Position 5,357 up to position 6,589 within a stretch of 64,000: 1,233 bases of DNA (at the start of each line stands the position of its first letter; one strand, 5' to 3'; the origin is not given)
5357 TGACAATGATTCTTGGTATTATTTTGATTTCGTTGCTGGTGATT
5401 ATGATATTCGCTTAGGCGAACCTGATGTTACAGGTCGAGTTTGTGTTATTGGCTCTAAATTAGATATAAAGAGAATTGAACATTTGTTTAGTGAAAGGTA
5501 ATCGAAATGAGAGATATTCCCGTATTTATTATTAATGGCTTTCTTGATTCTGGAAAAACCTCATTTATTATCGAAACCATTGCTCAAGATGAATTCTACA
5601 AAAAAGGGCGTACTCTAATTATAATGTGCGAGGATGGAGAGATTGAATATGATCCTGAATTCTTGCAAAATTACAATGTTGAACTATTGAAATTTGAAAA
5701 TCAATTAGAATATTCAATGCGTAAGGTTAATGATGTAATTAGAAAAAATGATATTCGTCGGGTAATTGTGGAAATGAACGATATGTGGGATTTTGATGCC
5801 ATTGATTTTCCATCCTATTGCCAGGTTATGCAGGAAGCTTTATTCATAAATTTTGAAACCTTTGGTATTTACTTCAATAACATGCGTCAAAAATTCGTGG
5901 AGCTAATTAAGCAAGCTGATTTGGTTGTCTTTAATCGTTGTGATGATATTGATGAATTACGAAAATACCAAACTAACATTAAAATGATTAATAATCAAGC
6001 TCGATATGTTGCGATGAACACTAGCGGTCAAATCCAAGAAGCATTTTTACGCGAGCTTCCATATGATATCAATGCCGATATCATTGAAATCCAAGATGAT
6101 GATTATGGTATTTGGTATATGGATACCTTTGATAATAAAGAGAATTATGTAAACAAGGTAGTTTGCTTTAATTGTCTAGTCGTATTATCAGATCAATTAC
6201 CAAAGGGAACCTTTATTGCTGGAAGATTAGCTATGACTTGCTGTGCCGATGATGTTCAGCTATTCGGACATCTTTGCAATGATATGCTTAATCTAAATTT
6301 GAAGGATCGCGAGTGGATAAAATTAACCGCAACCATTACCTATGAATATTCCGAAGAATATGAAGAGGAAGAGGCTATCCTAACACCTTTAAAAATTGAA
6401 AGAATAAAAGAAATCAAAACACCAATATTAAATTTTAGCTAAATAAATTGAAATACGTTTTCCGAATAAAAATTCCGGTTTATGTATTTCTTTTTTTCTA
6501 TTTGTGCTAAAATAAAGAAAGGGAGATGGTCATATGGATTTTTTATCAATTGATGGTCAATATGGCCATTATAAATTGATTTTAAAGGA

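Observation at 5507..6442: Partner gene: a CxCC-less P-loop domain fused to a DUF1980/YcgQ-type TCCxDD domain, with no membrane partner nearby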

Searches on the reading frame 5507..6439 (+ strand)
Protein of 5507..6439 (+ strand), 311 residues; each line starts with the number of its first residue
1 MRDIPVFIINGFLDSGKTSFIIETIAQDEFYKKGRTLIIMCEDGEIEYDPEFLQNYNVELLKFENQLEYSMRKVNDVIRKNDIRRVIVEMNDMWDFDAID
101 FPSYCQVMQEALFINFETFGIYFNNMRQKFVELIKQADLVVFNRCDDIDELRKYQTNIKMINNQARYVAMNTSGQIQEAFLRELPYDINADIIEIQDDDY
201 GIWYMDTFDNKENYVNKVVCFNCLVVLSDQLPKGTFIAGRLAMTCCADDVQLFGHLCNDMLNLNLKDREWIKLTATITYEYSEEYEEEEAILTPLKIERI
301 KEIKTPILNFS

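Call 3: search_protein_families(library=pfam, proteins=[window:5507-6439:+], max_evalue=1)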
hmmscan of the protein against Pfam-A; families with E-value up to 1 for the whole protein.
window:5507-6439:+ (311 aa): 4 families
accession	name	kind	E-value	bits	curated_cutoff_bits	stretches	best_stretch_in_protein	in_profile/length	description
PF21537.2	DUF1980_C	-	6.4e-17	62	25.9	1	182-306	13-137/141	DUF1980 C-terminal domain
PF02492.25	cobW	-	1.8e-09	37.9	20.7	1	5-167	1-178/180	CobW/HypB/UreG, nucleotide-binding domain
PF21114.3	DDR1-2_DS-like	-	0.057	13.6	27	1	115-177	90-154/177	Discoidin domain-containing receptor 1/2, DS-like domain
PF13173.12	AAA_14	-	0.077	13.4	27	0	5-59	3-56/129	AAA domain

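Call 4: search_protein_families(library=ncbifam, proteins=[window:5507-6439:+], max_evalue=1)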
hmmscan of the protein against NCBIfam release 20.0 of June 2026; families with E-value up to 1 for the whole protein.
window:5507-6439:+ (311 aa): 5 families
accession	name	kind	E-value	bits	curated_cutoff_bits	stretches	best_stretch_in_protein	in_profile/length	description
TIGR03943.1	TIGR03943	equivalog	2.2e-14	53.4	88.8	1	186-303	108-217/221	TIGR03943 family putative permease subunit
NF041053.1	CobW_rel_Se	equivalog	5.9e-10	39.1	180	2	7-60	4-56/195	CobW-related selenoprotein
TIGR02475.1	CobW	equivalog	8.9e-08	31.4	332.1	2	2-65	2-62/342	cobalamin biosynthesis protein CobW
NF038288.1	chaper_GTP_ZigA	equivalog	0.00012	21.2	600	1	4-67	1-61/390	zinc metallochaperone GTPase ZigA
NF006794.0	PRK09300.1-1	equivalog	0.12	11.2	383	1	67-165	35-132/346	tRNA splicing endonuclease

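Call 5: find_homologous_proteins(query=window:5507-6439:+, max_evalue=0.001)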
Query window:5507-6439:+ (311 aa): 985 proteins with E <= 0.001 among 1472 candidates; the best 120 are listed.
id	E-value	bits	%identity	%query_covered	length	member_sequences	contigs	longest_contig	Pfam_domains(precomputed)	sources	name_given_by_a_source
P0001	6.7e-203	691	98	100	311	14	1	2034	PF21537.3,PF02492.26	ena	-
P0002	1.7e-153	529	74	100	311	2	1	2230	PF21537.3,PF02492.26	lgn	-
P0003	2.6e-139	482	67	100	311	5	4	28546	PF21537.3,PF02492.26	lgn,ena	-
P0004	8.6e-126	437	99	65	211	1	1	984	PF02492.26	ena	-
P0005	3.3e-111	390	56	98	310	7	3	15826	PF21537.3,PF02492.26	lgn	-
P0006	3.5e-111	390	54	100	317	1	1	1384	PF21537.3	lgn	-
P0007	5.1e-111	389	54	98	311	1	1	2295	PF21537.3,PF02492.26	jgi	jgi:putative membrane protein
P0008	8.2e-108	378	52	99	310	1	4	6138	PF21537.3,PF02492.26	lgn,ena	-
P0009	8.6e-108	378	55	98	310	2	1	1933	PF21537.3,PF02492.26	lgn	-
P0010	1.6e-107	378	52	100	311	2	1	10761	PF21537.3,PF02492.26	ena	-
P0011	4.7e-107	376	50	100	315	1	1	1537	PF21537.3,PF02492.26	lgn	-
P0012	5.8e-107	376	52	100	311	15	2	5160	PF21537.3,PF02492.26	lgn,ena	-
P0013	6.0e-107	376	52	100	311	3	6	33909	PF21537.3,PF02492.26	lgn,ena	-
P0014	9.4e-107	375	52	100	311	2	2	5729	PF21537.3,PF02492.26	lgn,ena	-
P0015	1.6e-106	374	53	99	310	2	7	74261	PF21537.3,PF02492.26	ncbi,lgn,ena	-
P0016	3.5e-106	373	52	100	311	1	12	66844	PF21537.3,PF02492.26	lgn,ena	-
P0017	3.6e-106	373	51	100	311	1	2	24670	PF21537.3,PF02492.26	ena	-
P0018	2.3e-105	370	51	100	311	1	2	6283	PF21537.3,PF02492.26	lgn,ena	-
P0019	2.7e-105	370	52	100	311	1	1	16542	PF21537.3,PF02492.26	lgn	-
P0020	3.4e-105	370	52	99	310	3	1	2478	PF21537.3,PF02492.26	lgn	-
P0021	8.9e-105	368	51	100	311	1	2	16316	PF21537.3,PF02492.26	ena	-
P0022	1.6e-104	368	51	100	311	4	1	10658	PF21537.3,PF02492.26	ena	-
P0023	1.6e-104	368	52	100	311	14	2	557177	PF21537.3,PF02492.26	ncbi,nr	ncbi:MAG: hypothetical protein NC182_01395 [Prevotella sp.]|nr:hypothetical protein [Staphylococcus 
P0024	1.8e-104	367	52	98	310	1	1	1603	PF21537.3,PF02492.26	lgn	-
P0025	2.8e-104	367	50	99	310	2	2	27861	PF21537.3,PF02492.26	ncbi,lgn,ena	-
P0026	3.1e-104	367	52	99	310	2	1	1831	PF21537.3,PF02492.26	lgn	-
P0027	4.1e-104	366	51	100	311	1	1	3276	PF21537.3,PF02492.26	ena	-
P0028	4.2e-104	366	52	98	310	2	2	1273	PF21537.3,PF02492.26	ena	-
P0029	8.2e-104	365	49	100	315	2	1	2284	PF21537.3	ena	-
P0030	9.5e-104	365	50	100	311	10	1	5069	PF21537.3,PF02492.26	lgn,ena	-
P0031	1.5e-103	364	52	99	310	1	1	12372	PF21537.3,PF02492.26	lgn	-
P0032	1.5e-103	364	53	98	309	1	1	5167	PF21537.3,PF02492.26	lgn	-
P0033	2.2e-103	364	50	100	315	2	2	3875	PF21537.3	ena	-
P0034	4.7e-103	363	52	98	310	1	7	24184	PF21537.3,PF02492.26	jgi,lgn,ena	jgi:G3E family GTPase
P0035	4.7e-103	363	51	98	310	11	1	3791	PF21537.3,PF02492.26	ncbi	-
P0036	6.1e-103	362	52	98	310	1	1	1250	PF21537.3,PF02492.26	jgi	jgi:G3E family GTPase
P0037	7.3e-103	362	50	100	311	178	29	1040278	PF21537.3,PF02492.26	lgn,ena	-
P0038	7.3e-103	362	50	100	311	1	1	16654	PF21537.3,PF02492.26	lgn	-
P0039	8.0e-103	362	52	98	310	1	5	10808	PF21537.3,PF02492.26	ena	-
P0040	1.1e-102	362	52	98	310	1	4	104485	PF21537.3,PF02492.26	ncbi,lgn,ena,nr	ncbi:MAG: GTPase [Bacilli bacterium]|nr:GTPase [Bacilli bacterium]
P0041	1.2e-102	361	52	98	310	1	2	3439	PF21537.3,PF02492.26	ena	-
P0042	1.4e-102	361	51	98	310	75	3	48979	PF21537.3,PF02492.26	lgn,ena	-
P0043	2.2e-102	361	50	100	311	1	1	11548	PF21537.3,PF02492.26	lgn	-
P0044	2.3e-102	361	52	98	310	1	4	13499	PF21537.3,PF02492.26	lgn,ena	-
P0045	2.6e-102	360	51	98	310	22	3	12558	PF21537.3,PF02492.26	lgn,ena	-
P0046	2.8e-102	360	49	100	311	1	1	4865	PF21537.3,PF02492.26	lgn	-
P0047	3.0e-102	360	52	98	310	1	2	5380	PF21537.3,PF02492.26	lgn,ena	-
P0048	3.4e-102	360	52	98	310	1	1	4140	PF21537.3,PF02492.26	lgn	-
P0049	3.8e-102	360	50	100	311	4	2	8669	PF21537.3,PF02492.26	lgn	-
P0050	5.2e-102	359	51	98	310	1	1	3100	PF21537.3,PF02492.26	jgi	jgi:G3E family GTPase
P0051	6.9e-102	359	51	98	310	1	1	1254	PF21537.3,PF02492.26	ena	-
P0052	1.3e-101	358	51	98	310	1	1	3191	PF21537.3,PF02492.26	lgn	-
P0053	1.4e-101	358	52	98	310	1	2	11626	PF21537.3,PF02492.26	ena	-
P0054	3.0e-101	357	51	100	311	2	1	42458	PF21537.3,PF02492.26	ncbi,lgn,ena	-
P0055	4.4e-101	356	50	100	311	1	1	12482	PF21537.3,PF02492.26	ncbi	-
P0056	6.0e-101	356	50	100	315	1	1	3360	PF21537.3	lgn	-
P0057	6.2e-101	356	50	99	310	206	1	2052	PF21537.3,PF02492.26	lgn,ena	-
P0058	7.8e-101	356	50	100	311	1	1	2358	PF21537.3,PF02492.26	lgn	-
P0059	8.4e-101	355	48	100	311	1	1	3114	PF21537.3,PF02492.26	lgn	-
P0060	1.6e-100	354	50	98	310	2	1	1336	PF21537.3,PF02492.26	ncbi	-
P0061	2.4e-100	354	50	100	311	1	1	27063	PF21537.3,PF02492.26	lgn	-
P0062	4.0e-100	353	49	100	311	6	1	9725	PF21537.3,PF02492.26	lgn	-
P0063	6.7e-100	352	49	100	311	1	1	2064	PF21537.3,PF02492.26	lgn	-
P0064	7.3e-100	352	49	100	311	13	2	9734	PF21537.3,PF02492.26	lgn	-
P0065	1.1e-99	352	48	100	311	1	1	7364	PF21537.3,PF02492.26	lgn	-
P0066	2.4e-99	351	49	100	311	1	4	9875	PF21537.3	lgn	-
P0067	2.7e-99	350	50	100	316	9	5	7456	PF21537.3,PF02492.26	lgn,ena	-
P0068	1.7e-98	348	47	100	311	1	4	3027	PF21537.3,PF02492.26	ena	-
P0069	1.9e-98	348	50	100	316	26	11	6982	PF21537.3,PF02492.26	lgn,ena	-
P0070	3.5e-98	347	47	100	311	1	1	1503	PF21537.3,PF02492.26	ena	-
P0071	5.0e-98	346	48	99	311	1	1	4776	PF21537.3,PF02492.26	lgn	-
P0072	2.0e-97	344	50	100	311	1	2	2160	PF21537.3,PF02492.26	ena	-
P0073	2.4e-97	344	49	88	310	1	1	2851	PF21537.3,PF02492.26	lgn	-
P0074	3.4e-97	344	49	100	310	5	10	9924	PF21537.3,PF02492.26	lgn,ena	-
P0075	5.2e-97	343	48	100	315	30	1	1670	PF21537.3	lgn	-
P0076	5.7e-97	343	50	100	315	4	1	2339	PF21537.3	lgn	-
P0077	8.3e-97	342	49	100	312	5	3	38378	PF21537.3,PF02492.26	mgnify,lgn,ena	mgnify:CR=1 FL=1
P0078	8.3e-97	342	49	100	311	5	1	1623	PF21537.3,PF02492.26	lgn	-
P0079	1.4e-96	342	48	100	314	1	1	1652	PF21537.3,PF02492.26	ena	-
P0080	1.7e-96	341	51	100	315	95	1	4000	PF21537.3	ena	-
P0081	2.4e-96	341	48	100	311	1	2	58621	PF21537.3,PF02492.26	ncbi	-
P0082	3.1e-96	340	49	99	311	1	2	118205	PF21537.3,PF02492.26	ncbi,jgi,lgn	-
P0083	3.2e-96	340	49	100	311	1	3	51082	PF21537.3,PF02492.26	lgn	-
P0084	3.6e-96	340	50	100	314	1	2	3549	PF21537.3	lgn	-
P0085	6.4e-96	339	50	100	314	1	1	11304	PF21537.3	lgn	-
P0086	6.8e-96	339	48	100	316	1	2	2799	PF21537.3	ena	-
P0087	8.9e-96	339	49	100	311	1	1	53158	PF21537.3,PF02492.26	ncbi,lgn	-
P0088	4.0e-95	337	47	100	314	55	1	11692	PF21537.3,PF02492.26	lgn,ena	-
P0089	6.0e-95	336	48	100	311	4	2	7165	PF21537.3,PF02492.26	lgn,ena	-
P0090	1.2e-93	332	48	100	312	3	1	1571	PF21537.3,PF02492.26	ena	-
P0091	1.8e-93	331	46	99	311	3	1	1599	PF21537.3,PF02492.26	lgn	-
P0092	6.0e-93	330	48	100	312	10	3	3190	PF21537.3,PF02492.26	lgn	-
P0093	6.3e-93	330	47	100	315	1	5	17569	PF21537.3,PF02492.26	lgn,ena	-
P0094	7.2e-93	329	49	100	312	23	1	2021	PF21537.3,PF02492.26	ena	-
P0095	1.4e-92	328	47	100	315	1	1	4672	PF21537.3,PF02492.26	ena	-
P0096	1.4e-92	328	48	100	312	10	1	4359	PF21537.3,PF02492.26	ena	-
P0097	1.4e-92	328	47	100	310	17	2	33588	PF21537.3,PF02492.26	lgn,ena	-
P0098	1.8e-92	328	48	98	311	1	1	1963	PF21537.3,PF02492.26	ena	-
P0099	2.0e-92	328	46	100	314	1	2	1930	PF21537.3,PF02492.26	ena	-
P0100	6.8e-92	326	46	100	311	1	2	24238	PF21537.3,PF02492.26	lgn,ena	-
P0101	1.6e-91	325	46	100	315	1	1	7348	PF21537.3,PF02492.26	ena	-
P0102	2.3e-91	324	48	100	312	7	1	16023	PF21537.3,PF02492.26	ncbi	-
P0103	4.9e-91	323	47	100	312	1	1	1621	PF21537.3,PF02492.26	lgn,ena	-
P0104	7.5e-91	323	47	99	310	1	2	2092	PF21537.3,PF02492.26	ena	-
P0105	1.8e-90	321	46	94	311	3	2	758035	PF21537.3,PF02492.26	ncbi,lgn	-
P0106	2.5e-90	321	48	96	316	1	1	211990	PF21537.3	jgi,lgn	-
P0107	4.4e-90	320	48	100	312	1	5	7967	PF21537.3,PF02492.26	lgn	-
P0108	6.2e-90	320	46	100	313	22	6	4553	PF21537.3,PF02492.26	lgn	-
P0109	8.9e-90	319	45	100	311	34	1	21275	PF21537.3,PF02492.26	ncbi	-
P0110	2.7e-89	318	47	95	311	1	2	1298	PF21537.3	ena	-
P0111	2.1e-88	315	46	99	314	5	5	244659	PF21537.3,PF02492.26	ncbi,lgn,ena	-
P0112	3.6e-88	314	47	100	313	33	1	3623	PF21537.3,PF02492.26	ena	-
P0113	3.8e-88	314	47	100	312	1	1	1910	PF21537.3,PF02492.26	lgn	-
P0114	5.6e-88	313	47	100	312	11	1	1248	PF21537.3,PF02492.26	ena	-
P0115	1.3e-87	312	48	98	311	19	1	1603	PF21537.3,PF02492.26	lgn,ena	-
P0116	2.9e-87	311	47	100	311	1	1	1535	PF21537.3,PF02492.26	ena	-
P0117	7.5e-87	310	47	100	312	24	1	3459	PF21537.3,PF02492.26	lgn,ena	-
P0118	8.8e-87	309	48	100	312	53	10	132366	PF21537.3,PF02492.26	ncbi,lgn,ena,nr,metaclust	ncbi:putative uncharacterized protein [Firmicutes bacterium CAG:449]|nr:putative uncharacterized pro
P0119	9.0e-87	309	46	100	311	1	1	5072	PF21537.3,PF02492.26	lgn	-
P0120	1.4e-86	309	47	100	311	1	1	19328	PF21537.3,PF02492.26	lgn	-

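Call 9: search_solved_structures(query=window:5507-6439:+, max_evalue=1, show_alignments=2)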
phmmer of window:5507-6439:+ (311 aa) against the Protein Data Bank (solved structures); distinct sequences matched with E-value up to 1: 1.
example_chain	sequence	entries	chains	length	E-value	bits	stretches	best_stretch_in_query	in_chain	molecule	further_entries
3cty_A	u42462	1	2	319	0.9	12.1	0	151-215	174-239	Thioredoxin reductase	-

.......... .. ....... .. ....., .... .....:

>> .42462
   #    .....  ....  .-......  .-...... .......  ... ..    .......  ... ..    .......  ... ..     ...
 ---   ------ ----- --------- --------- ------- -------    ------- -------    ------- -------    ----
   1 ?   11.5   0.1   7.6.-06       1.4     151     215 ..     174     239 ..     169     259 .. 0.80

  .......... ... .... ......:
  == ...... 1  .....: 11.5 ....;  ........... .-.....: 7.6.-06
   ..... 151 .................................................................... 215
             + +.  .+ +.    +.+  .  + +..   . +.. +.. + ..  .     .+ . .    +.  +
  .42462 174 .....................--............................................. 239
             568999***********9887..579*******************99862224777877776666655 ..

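Call 10: find_encoding_contigs(protein=P0037, flank=8000, max_places=4)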
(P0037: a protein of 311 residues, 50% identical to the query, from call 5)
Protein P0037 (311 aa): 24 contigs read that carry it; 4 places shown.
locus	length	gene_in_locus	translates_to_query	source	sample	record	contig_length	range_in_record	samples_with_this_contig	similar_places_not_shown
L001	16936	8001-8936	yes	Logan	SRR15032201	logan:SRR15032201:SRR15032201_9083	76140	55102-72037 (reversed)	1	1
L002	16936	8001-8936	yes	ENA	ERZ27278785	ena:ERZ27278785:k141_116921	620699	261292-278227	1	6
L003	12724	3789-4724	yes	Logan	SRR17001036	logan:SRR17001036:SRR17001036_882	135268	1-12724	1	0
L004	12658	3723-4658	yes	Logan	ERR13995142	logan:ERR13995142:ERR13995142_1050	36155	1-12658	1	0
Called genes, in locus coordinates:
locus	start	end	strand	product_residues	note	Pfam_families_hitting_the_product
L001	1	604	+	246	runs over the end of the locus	PF00211:Guanylate_cyc (weak)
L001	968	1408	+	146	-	PF13527:Acetyltransf_9, PF00583:Acetyltransf_1, PF13673:Acetyltransf_10 (weak), PF13508:Acetyltransf_7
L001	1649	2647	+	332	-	PF01699:Na_Ca_ex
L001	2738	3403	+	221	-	PF03167:UDG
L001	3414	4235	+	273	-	PF04542:Sigma70_r2, PF04545:Sigma70_r4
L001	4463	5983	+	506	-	PF13396:PLDc_N, PF13091:PLDc_2, PF00614:PLDc (weak), PF13091:PLDc_2, PF00614:PLDc (weak)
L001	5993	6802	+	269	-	PF00924:MS_channel_2nd, PF21082:MS_channel_3rd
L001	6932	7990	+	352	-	PF02492:cobW, PF07683:CobW_C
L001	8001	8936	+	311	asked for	PF02492:cobW, PF21537:DUF1980_C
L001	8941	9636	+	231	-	PF09986:DUF2225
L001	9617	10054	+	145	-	PF04463:2-thiour_desulf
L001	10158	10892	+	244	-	-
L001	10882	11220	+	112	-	-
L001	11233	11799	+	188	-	-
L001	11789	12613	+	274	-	PF04055:Radical_SAM, PF13186:SPASM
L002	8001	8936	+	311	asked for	PF02492:cobW, PF21537:DUF1980_C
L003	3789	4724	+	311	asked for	PF02492:cobW, PF21537:DUF1980_C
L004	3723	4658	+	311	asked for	PF02492:cobW, PF21537:DUF1980_C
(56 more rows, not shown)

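Call 16: find_related_loci(query=A1, collection=genome_contigs, flank=8000)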
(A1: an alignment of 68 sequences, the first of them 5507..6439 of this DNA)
Query A1 (311 aa) in genome_contigs; peptide patterns used: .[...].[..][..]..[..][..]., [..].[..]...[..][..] (x = any residue, [..] = any of these).
599 stretches matched a pattern (row limit reached: there are more); 574 encode a relative of the query (tblastn E <= 1e-3); the best 80 are kept; 80 distinct loci.
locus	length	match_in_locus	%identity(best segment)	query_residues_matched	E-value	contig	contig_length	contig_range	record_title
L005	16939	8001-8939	49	1-311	2e-109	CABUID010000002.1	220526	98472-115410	MAG TPA_asm: uncultured Firmicutes bacterium isolate MGYG-HGUT-04029 genome assembly, contig: GUT_GENOME254219_2, whole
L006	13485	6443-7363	50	4-310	7e-107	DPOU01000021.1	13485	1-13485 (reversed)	MAG TPA_asm: Acholeplasmatales bacterium isolate UBA11505 contig_7361, whole genome shotgun sequence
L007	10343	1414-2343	50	1-310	2e-106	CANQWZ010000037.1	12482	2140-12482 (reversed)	MAG: uncultured Bacilli bacterium isolate Lapin-020__bin112 genome assembly, contig: Lapin-020__NODE_7168_length_12482_c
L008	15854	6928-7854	53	3-311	2e-103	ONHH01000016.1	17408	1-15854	uncultured Firmicutes bacterium isolate RUG293 genome assembly, contig: k87_3321335, whole genome shotgun sequence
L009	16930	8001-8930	53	1-310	2e-103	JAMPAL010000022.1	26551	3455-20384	MAG: Anaeroplasma bactoclasticum isolate NALB_7813_16 Scaffold_#22__SCF_022___26551_bp, whole genome shotgun sequence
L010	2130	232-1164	45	1-311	1e-99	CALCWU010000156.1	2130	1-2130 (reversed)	MAG TPA_asm: uncultured Mollicutes bacterium isolate SRR1747056_bin.77_CONCOCT_v1.1_MAG genome assembly, contig: ERZ8082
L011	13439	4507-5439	46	1-311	3e-94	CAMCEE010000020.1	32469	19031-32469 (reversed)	MAG: uncultured Bacillales bacterium isolate SRR17382102_bin.45_metaWRAP_v1.3_MAG genome assembly, contig: ERZ10544608.6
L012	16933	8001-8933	48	1-311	4e-91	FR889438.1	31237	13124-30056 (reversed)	Firmicutes bacterium CAG:449 genomic scaffold, scf166, whole genome shotgun sequence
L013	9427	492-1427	41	1-311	2e-89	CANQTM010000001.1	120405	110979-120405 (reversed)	MAG: uncultured Bacilli bacterium isolate Lapin-008__bin34 genome assembly, contig: Lapin-008__NODE_158_length_120405_co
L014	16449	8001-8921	44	2-310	1e-88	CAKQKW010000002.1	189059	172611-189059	MAG: uncultured Clostridia bacterium isolate REFINED_METABAT215_TOP10_CONTIGS_1500_ASSEMBLY_K77_MERGED__Hadza_PheChl_Fib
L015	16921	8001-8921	42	2-310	3e-84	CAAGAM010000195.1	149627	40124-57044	MAG TPA_asm: Clostridia bacterium, isolate HGM11445, WGS project CAAGAM010000000 data, contig: SRS476034_12_k119_121366,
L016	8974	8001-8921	41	2-310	3e-83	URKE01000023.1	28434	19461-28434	uncultured Clostridiales bacterium isolate UMGS1072 genome assembly, contig: NODE_1448_length_28434_cov_6.777934, whole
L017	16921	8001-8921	42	2-310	8e-82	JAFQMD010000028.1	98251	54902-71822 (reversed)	MAG: Clostridia bacterium isolate RGIG1945 Goat_Cecum.Co__c2376150, whole genome shotgun sequence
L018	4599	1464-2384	43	2-310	2e-81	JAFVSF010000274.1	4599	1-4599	MAG: Clostridia bacterium isolate RGIG5347 Sheep_Colon-3__c1042371, whole genome shotgun sequence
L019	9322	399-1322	42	2-311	2e-78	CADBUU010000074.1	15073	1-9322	MAG: uncultured Clostridiales bacterium isolate RUG14316 genome assembly, contig: RUG14316_asm_74, whole genome shotgun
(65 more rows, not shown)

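Call 22: predict_structure(alignment_id=A1)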
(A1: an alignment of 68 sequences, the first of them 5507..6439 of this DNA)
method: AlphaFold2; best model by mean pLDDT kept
length: 311 residues; sequences in the alignment: 68
mean_pLDDT: 90.2   pTM: 0.61
mean pLDDT of the five models: 90.2, 90.0, 89.1, 88.6, 88.4
residues with pLDDT >= 90: 199; 70-90: 101; 50-70: 11; < 50: 0
segments of 3 or more residues with pLDDT < 50: none
pLDDT, mean of each block of 10 residues (from residue 1): 90 90 93 95 83 95 91 95 95 85 94 93 87 92 92 80 90 89 84 94 87 94 96 94 72 93 94 97 83 97 87 60
secondary structure, 60 per line:
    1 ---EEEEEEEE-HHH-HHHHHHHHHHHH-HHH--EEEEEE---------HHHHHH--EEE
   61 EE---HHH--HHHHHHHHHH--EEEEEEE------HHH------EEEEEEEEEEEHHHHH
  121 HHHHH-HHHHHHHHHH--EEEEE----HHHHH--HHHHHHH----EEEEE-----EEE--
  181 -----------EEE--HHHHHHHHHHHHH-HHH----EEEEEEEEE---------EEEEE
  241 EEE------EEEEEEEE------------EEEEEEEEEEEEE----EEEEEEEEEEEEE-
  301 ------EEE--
elements in order: E4-11 H17-28 E35-40 H50-55 E58-62 H71-80 E83-89 E105-115 H116-125 H127-136 E139-143 H148-152 H155-161 E166-170 E176-178 E192-194 H197-209 E218-226 E236-243 E250-257 E270-282 E287-299 E307-309
